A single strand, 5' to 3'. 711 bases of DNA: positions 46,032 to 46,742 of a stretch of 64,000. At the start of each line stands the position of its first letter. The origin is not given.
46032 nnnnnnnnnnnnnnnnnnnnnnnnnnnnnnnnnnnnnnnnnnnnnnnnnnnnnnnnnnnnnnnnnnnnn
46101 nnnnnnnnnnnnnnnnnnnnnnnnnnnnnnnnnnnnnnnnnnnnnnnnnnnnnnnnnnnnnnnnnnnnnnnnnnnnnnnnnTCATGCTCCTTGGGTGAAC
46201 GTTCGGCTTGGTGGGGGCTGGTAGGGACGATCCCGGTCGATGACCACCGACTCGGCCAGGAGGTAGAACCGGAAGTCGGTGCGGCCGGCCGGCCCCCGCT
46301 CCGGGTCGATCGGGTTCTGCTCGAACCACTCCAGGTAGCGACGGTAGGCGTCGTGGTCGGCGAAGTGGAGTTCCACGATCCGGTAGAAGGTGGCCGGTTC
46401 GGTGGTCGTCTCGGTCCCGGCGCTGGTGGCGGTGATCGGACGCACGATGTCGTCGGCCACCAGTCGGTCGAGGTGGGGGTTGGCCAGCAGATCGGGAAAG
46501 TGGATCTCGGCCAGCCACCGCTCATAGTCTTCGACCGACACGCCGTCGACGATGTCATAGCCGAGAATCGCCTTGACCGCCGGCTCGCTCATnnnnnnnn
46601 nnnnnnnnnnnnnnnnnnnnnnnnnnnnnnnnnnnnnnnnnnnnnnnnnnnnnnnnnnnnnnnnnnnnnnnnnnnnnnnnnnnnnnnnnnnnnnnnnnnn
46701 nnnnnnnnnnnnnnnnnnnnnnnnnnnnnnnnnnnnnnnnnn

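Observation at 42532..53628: Twelve-gene IclR-headed orphan catabolic operon with an unusual enzyme set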

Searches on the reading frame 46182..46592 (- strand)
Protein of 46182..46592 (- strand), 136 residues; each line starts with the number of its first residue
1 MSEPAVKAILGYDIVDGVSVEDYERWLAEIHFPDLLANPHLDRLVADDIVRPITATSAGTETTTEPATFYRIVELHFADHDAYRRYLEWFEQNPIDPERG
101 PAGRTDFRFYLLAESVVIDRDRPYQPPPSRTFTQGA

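Call 5: search_protein_families(library=pfam, proteins=[window:46182-46592:-])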
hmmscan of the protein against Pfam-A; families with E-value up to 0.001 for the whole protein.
window:46182-46592:- (136 aa): 0 families

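Call 7: search_protein_families(library=ncbifam, proteins=[window:46182-46592:-], max_evalue=0.01)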
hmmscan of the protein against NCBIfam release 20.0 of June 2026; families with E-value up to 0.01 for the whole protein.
window:46182-46592:- (136 aa): 0 families

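Call 8: search_protein_families(library=pfam, proteins=[window:46182-46592:-], max_evalue=10)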
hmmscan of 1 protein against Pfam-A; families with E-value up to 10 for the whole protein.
window:46182-46592:- (136 aa): 2 families
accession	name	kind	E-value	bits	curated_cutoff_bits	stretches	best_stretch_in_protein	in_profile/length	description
PF14449.11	PT-TG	-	0.085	13.3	23.5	1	5-28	21-44/68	Pre-toxin TG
PF07110.17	EthD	-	0.097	14.3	22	1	17-85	3-74/96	EthD domain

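Call 42: find_homologous_proteins(query=window:46182-46592:-, max_evalue=0.001)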
Query window:46182-46592:- (136 aa): 331 proteins with E <= 0.001 among 373 candidates; the best 120 are listed.
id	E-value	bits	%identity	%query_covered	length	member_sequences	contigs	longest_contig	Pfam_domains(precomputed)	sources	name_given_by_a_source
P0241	5.0e-73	262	87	96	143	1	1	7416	-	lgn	-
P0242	3.0e-72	259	85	96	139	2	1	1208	-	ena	-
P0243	5.6e-71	255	84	96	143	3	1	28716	-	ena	-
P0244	3.9e-69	249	81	96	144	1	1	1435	-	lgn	-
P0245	6.0e-68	245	82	93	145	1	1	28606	-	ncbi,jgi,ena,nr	ncbi:MAG: hypothetical protein OER95_00090 [Acidimicrobiia bacterium]|nr:hypothetical protein [Acidi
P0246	3.3e-67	243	79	96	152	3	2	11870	-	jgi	jgi:hypothetical protein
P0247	1.7e-65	238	80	93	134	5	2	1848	-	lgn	-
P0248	5.3e-64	233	77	93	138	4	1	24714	-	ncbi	-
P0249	2.1e-63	231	80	93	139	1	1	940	-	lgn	-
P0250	4.1e-63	230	78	92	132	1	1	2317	-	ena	-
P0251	9.1e-63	229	77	93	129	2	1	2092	-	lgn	-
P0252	6.1e-62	226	73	94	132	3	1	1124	-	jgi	jgi:hypothetical protein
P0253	6.3e-62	226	78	92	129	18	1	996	-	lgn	-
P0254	3.0e-61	224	76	93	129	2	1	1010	-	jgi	-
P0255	4.6e-60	220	77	91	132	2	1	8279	-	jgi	jgi:hypothetical protein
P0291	3.2e-53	198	67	96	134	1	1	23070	-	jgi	jgi:hypothetical protein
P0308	9.4e-52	193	72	85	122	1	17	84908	-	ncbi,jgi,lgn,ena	jgi:hypothetical protein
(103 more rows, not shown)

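Call 43: find_encoding_contigs(protein=P0308, flank=10000, max_places=3)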
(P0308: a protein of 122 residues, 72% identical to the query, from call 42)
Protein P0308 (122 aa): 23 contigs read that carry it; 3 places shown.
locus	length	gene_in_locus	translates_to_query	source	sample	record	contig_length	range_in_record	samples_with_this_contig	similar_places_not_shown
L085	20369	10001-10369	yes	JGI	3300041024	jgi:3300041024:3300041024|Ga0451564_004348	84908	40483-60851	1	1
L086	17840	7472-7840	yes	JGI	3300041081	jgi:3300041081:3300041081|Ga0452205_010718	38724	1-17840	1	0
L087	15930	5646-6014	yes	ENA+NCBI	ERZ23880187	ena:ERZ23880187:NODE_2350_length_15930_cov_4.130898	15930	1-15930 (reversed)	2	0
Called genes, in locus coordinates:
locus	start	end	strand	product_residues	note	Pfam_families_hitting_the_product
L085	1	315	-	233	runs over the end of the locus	PF00005:ABC_tran, PF13304:AAA_21 (faint)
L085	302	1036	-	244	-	PF13476:AAA_23 (weak), PF00005:ABC_tran, PF12399:BCA_ABC_TP_C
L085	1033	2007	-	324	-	PF02653:BPD_transp_2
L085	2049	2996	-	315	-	PF02653:BPD_transp_2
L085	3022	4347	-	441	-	PF13433:Peripla_BP_5, PF13458:Peripla_BP_6, PF01094:ANF_receptor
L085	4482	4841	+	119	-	PF12680:SnoaL_2 (weak)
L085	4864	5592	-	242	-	PF00106:adh_short, PF01370:Epimerase, PF08659:KR (faint), PF13561:adh_short_C2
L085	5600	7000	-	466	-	PF03972:MmgE_PrpD_N, PF19305:MmgE_PrpD_C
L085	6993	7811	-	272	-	PF04199:Cyclase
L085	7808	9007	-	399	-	PF02515:CoA_transf_3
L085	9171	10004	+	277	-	PF03328:HpcH_HpaI, PF15617:C-C_Bond_Lyase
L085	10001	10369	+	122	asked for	-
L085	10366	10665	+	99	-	-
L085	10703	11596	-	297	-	PF02574:S-methyl_trans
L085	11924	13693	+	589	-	PF01268:FTHFS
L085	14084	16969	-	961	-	PF03699:UPF0182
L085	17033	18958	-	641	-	PF05103:DivIVA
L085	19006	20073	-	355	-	PF13180:PDZ_2, PF05362:Lon_C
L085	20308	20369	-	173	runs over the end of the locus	PF04203:Sortase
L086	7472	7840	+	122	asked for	-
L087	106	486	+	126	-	PF12680:SnoaL_2 (weak)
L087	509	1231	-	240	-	PF00106:adh_short, PF01370:Epimerase, PF08659:KR (faint), PF13561:adh_short_C2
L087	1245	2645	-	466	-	PF03972:MmgE_PrpD_N, PF19305:MmgE_PrpD_C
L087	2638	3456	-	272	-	PF04199:Cyclase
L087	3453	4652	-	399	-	PF02515:CoA_transf_3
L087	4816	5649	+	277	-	PF03328:HpcH_HpaI, PF15617:C-C_Bond_Lyase, PF22484:DUF6986 (faint)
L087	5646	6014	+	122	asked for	-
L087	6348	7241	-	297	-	PF02574:S-methyl_trans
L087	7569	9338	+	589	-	PF01268:FTHFS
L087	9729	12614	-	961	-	PF03699:UPF0182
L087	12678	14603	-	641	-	PF05103:DivIVA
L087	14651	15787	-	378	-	PF13180:PDZ_2, PF05362:Lon_C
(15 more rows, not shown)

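Call 44: find_encoding_contigs(protein=P0291, flank=10000, max_places=2)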
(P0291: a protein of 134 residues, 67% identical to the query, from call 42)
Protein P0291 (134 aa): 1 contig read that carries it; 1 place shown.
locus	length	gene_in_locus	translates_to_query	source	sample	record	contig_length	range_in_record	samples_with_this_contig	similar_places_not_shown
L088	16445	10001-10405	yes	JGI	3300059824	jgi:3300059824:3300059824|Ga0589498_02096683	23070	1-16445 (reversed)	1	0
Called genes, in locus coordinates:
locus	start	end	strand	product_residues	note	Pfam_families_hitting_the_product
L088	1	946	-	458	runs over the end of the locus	PF00890:FAD_binding_2, PF12831:FAD_oxidored (weak)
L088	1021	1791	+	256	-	PF01177:Asp_Glu_race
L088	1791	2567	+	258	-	PF01177:Asp_Glu_race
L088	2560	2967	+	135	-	PF07366:SnoaL (faint), PF14534:DUF4440 (weak), PF12680:SnoaL_2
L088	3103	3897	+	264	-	PF09339:HTH_IclR, PF12802:MarR_2 (weak), PF01614:IclR_C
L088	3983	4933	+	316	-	PF00497:SBP_bac_3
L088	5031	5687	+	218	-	PF00528:BPD_transp_1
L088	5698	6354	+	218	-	PF00528:BPD_transp_1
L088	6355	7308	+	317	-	PF00005:ABC_tran, PF02463:SMC_N, PF13304:AAA_21 (faint)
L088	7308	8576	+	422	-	PF00330:Aconitase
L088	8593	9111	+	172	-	PF00694:Aconitase_C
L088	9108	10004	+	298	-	PF13714:PEP_mutase, PF00463:ICL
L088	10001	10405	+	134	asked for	-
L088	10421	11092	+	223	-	PF00857:Isochorismatase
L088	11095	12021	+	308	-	PF01522:Polysacc_deac_1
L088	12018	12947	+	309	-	-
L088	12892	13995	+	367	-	PF02668:TauD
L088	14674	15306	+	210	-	-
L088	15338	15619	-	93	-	-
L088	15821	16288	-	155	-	PF10604:Polyketide_cyc2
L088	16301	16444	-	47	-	?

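Call 53: search_protein_families(library=ncbifam, proteins=[L088:1021-1791:+], max_evalue=0.00001)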
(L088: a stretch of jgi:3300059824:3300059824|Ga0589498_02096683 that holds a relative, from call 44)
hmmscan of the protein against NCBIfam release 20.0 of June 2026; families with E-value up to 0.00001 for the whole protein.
L088:1021-1791:+ (256 aa): 0 families

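Call 54: predict_structure(alignment_id=A2)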
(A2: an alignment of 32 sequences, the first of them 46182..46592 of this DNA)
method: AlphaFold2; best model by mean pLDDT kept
length: 136 residues; sequences in the alignment: 32
mean_pLDDT: 80.9   pTM: 0.70
mean pLDDT of the five models: 80.9, 78.5, 75.8, 74.7, 68.8
residues with pLDDT >= 90: 39; 70-90: 74; 50-70: 18; < 50: 5
segments of 3 or more residues with pLDDT < 50: 132-136
pLDDT, mean of each block of 10 residues (from residue 1): 73 87 91 93 87 79 74 89 91 84 73 74 78 46
secondary structure, 60 per line:
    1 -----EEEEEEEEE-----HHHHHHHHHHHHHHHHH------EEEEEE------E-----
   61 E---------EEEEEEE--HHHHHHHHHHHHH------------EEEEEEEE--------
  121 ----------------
elements in order: E6-14 H20-36 E43-48 E71-77 H80-92 E105-112

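Call 58: fold_search(model_id=the predicted structure, library=pdb)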
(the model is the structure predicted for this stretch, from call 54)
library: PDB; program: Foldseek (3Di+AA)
matches with E <= 10: 1359; with E <= 0.001: 19
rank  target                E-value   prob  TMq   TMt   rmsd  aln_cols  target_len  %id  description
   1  3hds_A                3.0e-05  1.00  0.58  0.67   3.2       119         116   18  Crystal structure of 4-methylmuconolactone methylisomerase in complex with MES (released 2009-09-29)
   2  3hfk_B                3.8e-05  1.00  0.57  0.65   3.9       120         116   17  Crystal structure of 4-methylmuconolactone methylisomerase (H52A) in complex with 4-methylmuconolactone (released 2009-09-29)
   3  3hds_B                4.3e-05  1.00  0.58  0.67   3.3       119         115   18  Crystal structure of 4-methylmuconolactone methylisomerase in complex with MES (released 2009-09-29)
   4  3hfk_A                7.6e-05  1.00  0.59  0.68   3.2       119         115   18  Crystal structure of 4-methylmuconolactone methylisomerase (H52A) in complex with 4-methylmuconolactone (released 2009-09-29)
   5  3hf5_C                1.3e-04  1.00  0.55  0.66   4.0       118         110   16  Crystal structure of 4-methylmuconolactone methylisomerase in complex with 3-methylmuconolactone (released 2009-09-29)
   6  3hds_C                2.2e-04  1.00  0.58  0.69   3.2       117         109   18  Crystal structure of 4-methylmuconolactone methylisomerase in complex with MES (released 2009-09-29)
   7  3hfk_C                2.7e-04  1.00  0.57  0.69   3.2       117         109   18  Crystal structure of 4-methylmuconolactone methylisomerase (H52A) in complex with 4-methylmuconolactone (released 2009-09-29)
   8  3hfk_D                3.7e-04  1.00  0.57  0.69   3.2       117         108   18  Crystal structure of 4-methylmuconolactone methylisomerase (H52A) in complex with 4-methylmuconolactone (released 2009-09-29)
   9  5xzt_D                4.4e-04  1.00  0.46  0.57   6.2       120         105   14  C-terminal peptide depleted mutant of hydroxynitrile lyase from Passiflora edulis (PeHNL) (released 2017-11-22)
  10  1q53_MODEL_1_A        4.7e-04  1.00  0.52  0.61   5.2       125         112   18  SOLUTION STRUCTURE OF HYPOTHETICAL ARABIDOPSIS THALIANA PROTEIN AT3G17210. CENTER FOR EUKARYOTIC STRUCTURAL GE (released 2003-08-19)
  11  5xzt_C                5.7e-04  1.00  0.47  0.57   6.5       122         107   13  C-terminal peptide depleted mutant of hydroxynitrile lyase from Passiflora edulis (PeHNL) (released 2017-11-22)
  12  2op5_A                6.9e-04  1.00  0.49  0.58   6.2       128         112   13  CRYSTAL STRUCTURE OF A DIMERIC FERREDOXIN-LIKE PROTEIN (JCVI_PEP_1096672785533) FROM UNCULTURED MARINE ORGANISM AT 2.2 (released 2007-02-06)
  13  2ftr_A                7.3e-04  1.00  0.49  0.63   5.4       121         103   14  Crystal structure of an ethyl tert-butyl ether d (ethd) family protein (bh0200) from bacillus halodurans c-125 at 1.40 (released 2006-02-07)
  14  5b0e_A                7.8e-04  1.00  0.53  0.68   4.6       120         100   12  Polyketide cyclase OAC from Cannabis sativa, V59M mutant (released 2016-01-27)
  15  5b08_A                7.8e-04  1.00  0.52  0.68   5.5       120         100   13  Polyketide cyclase OAC from Cannabis sativa (released 2016-01-27)
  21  2ftr_B                1.1e-03  1.00  0.47  0.62   5.1       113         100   14  Crystal structure of an ethyl tert-butyl ether d (ethd) family protein (bh0200) from bacillus halodurans c-125 at 1.40 (released 2006-02-07)
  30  3bf4_B                1.5e-03  1.00  0.52  0.61   5.2       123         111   15  Crystal structure of an ethd-like protein (reut_b5694) from ralstonia eutropha jmp134 at 2.10 A resolution (released 2007-12-04)
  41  3bf4_A                2.4e-03  1.00  0.51  0.59   5.8       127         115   16  Crystal structure of an ethd-like protein (reut_b5694) from ralstonia eutropha jmp134 at 2.10 A resolution (released 2007-12-04)
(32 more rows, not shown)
